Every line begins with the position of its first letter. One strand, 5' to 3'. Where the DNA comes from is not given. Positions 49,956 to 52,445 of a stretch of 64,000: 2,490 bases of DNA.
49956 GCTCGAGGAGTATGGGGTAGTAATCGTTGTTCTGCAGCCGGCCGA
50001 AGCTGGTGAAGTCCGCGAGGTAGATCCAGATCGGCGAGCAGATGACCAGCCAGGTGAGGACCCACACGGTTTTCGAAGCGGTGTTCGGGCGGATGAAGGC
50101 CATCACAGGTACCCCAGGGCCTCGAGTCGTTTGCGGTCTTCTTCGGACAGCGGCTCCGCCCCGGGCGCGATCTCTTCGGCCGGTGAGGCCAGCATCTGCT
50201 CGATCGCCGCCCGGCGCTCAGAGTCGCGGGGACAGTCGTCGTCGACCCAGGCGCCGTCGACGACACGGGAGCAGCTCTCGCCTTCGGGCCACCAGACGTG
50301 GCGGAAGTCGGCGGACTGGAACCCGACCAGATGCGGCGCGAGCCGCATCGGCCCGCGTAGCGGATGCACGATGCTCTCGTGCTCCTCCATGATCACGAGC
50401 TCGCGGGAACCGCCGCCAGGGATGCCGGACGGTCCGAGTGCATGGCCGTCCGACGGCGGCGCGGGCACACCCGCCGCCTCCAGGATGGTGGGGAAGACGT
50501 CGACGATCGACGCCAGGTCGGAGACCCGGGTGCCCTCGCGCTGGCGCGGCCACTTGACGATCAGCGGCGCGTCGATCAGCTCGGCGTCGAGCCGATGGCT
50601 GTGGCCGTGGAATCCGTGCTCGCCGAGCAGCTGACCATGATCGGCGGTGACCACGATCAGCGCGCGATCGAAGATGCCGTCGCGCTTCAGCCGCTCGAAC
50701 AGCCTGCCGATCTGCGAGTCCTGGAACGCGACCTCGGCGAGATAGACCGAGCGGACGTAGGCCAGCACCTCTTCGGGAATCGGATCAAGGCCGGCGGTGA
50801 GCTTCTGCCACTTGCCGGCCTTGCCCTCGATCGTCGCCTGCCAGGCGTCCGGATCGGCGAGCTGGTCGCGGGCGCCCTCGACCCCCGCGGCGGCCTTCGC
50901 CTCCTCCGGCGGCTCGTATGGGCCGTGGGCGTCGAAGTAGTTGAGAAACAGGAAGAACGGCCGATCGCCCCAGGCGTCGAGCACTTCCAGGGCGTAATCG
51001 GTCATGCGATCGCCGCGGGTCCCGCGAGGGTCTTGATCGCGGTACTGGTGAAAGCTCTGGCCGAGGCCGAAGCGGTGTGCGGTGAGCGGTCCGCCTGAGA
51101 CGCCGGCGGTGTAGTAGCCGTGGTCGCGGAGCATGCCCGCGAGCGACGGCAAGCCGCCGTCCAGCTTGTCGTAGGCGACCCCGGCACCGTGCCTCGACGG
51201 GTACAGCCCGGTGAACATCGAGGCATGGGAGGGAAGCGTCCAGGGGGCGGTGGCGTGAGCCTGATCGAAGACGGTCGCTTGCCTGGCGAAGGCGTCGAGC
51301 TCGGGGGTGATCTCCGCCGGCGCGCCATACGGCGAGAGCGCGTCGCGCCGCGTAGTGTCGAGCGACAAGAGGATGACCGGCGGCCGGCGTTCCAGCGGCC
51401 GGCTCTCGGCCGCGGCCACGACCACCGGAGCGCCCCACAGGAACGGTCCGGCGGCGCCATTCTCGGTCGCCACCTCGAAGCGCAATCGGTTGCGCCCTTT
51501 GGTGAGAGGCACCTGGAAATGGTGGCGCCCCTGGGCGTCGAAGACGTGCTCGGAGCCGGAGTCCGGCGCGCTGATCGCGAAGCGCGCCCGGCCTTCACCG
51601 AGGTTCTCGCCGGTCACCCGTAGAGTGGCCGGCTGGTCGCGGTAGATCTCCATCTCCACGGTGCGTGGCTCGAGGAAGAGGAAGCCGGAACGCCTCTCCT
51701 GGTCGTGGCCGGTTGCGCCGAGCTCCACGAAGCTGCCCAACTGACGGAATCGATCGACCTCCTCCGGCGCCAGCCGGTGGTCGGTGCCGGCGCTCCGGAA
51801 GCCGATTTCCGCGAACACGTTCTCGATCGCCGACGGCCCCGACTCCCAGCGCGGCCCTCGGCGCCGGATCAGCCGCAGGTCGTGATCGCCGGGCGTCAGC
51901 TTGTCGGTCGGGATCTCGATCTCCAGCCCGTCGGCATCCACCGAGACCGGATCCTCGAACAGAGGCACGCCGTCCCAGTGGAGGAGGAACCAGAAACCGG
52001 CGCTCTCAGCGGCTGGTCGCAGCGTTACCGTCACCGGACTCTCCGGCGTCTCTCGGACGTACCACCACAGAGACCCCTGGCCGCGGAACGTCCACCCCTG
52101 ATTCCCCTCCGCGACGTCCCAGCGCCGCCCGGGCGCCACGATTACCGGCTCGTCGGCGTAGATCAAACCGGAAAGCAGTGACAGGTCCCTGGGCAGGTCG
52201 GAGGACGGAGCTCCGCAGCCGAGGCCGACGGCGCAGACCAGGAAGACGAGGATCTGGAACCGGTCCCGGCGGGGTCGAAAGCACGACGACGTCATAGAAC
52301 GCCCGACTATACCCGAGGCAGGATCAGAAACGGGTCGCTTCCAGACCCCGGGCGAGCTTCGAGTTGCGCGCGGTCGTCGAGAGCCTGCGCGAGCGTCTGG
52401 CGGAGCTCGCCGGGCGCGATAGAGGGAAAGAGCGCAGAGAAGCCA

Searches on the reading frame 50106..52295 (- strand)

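Call 38: search_protein_families(library=pfam, proteins=[window:50106-52295:-], max_evalue=0.001)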
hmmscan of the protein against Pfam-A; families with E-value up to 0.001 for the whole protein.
window:50106-52295:- (730 aa): 3 families
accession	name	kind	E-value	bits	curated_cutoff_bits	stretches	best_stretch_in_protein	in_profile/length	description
PF00884.28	Sulfatase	-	1.3e-43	149.8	25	1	307-610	3-301/301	Sulfatase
PF01663.27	Phosphodiest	-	2.6e-15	57.3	23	2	307-370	1-61/342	Type I phosphodiesterase / nucleotide pyrophosphatase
PF16347.10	SGSH_C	-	2.6e-05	24.8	29.3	1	558-614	1-57/154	N-sulphoglucosamine sulphohydrolase, C-terminal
